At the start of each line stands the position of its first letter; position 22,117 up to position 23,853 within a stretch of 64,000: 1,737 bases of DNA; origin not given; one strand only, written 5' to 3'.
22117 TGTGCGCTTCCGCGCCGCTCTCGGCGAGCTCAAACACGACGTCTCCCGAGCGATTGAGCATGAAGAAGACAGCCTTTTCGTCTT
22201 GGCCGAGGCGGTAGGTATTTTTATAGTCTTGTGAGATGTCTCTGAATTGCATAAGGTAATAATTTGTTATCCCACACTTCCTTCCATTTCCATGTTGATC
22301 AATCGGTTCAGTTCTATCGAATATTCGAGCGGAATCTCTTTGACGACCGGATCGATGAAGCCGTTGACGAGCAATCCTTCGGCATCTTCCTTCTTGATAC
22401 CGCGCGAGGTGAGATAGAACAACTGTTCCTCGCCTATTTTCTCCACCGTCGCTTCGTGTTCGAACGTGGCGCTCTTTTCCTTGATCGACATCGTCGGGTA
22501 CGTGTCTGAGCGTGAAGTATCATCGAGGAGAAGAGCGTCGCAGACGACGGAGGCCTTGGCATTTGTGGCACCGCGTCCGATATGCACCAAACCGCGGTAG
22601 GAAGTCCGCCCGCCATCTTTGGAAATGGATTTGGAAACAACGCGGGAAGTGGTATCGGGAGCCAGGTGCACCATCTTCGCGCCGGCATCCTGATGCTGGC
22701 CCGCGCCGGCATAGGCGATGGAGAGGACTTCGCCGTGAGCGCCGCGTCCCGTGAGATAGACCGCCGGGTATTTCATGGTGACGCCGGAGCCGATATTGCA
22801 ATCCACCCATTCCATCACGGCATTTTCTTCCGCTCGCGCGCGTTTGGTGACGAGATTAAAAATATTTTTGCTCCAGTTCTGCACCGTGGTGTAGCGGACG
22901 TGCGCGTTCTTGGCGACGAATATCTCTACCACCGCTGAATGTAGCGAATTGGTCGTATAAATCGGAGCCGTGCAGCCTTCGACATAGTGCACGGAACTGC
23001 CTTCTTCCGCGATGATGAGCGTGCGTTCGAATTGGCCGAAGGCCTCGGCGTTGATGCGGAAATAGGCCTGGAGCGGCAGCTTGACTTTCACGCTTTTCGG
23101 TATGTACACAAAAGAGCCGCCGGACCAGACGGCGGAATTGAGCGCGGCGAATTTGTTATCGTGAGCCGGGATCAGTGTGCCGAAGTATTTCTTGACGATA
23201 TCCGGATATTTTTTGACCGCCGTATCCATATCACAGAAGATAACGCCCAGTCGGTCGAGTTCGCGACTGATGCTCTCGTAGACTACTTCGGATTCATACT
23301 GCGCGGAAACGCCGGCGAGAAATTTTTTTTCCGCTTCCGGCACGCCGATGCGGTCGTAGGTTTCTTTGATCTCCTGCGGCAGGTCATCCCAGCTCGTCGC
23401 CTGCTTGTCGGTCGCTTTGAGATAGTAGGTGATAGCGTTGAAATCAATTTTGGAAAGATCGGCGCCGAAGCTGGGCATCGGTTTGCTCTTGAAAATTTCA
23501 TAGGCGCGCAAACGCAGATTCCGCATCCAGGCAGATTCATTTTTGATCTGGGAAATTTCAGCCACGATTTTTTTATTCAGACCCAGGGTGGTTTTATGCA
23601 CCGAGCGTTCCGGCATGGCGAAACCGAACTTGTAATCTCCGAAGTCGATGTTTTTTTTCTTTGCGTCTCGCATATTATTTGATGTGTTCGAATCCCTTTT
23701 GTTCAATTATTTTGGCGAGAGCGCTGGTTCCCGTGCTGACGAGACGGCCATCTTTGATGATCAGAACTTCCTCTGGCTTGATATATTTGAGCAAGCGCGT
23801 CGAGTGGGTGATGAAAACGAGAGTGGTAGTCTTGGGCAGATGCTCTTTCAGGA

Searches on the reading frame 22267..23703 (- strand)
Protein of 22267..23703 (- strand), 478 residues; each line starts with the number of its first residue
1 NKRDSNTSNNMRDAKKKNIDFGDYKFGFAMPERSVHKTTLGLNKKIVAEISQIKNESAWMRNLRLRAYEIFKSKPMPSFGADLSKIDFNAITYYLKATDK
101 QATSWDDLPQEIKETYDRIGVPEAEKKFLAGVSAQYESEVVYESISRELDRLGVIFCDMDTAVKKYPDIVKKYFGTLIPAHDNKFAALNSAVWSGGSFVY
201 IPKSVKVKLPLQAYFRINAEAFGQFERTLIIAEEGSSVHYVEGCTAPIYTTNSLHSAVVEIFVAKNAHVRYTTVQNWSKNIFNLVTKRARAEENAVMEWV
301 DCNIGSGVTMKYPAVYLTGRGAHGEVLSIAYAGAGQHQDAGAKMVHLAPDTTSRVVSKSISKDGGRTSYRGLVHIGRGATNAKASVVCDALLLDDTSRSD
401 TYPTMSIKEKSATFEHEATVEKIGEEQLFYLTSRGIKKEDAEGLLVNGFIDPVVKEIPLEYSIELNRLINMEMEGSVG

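Call 25: search_protein_families(library=pfam, proteins=[window:22267-23703:-], max_evalue=0.00001)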
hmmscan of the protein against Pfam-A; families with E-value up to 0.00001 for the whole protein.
window:22267-23703:- (478 aa): 2 families
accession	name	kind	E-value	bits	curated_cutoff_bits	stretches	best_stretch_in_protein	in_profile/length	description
PF01458.23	SUFBD_core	-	2e-87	292.9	27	1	215-449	1-232/232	SUF system FeS cluster assembly, SufBD core domain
PF19295.5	SufBD_N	-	1.6e-12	47.9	23.5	1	55-212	21-171/172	SufBD protein N-terminal region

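Call 63: find_homologous_proteins(query=window:22267-23703:-, max_evalue=1e-50)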
Query window:22267-23703:- (478 aa): 8000 proteins with E <= 1e-50 among 8000 candidates; the best 120 are listed.
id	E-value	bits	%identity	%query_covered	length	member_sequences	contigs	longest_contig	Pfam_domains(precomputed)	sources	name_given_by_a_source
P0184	2.3e-282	954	90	98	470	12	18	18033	PF01458.24,PF19295.6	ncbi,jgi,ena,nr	ncbi:MAG: Fe-S cluster assembly protein SufB [Candidatus Moranbacteria bacterium CG2_30_45_14]|nr:MA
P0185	5.7e-282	953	89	98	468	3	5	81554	PF01458.24,PF19295.6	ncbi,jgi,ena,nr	ncbi:MAG: Fe-S cluster assembly protein SufB [Candidatus Moranbacteria bacterium RIFCSPHIGHO2_01_FUL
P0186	1.1e-280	949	88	99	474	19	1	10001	PF01458.24,PF19295.6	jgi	-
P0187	6.5e-279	943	90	97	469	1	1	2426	PF01458.24,PF19295.6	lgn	-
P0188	4.3e-277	937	87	98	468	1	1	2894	PF01458.24,PF19295.6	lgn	-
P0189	6.0e-277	937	88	98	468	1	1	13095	PF01458.24,PF19295.6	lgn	-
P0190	1.3e-276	935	87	98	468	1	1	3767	PF01458.24,PF19295.6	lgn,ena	-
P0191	1.5e-276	935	89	97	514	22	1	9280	PF01458.24,PF19295.6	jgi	-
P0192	2.4e-274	928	88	98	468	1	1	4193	PF01458.24,PF19295.6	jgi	jgi:Fe-S cluster assembly protein SufB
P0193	1.1e-272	923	87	98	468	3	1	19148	PF01458.24,PF19295.6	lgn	-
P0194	1.5e-272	922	86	97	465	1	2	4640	PF01458.24,PF19295.6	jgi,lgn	-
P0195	2.5e-272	921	87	98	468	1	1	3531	PF01458.24,PF19295.6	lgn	-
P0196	3.7e-272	921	86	97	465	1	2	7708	PF01458.24,PF19295.6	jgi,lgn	-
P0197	3.8e-272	921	86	97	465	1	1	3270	PF01458.24,PF19295.6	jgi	-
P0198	3.9e-272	921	86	97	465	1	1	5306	PF01458.24,PF19295.6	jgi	-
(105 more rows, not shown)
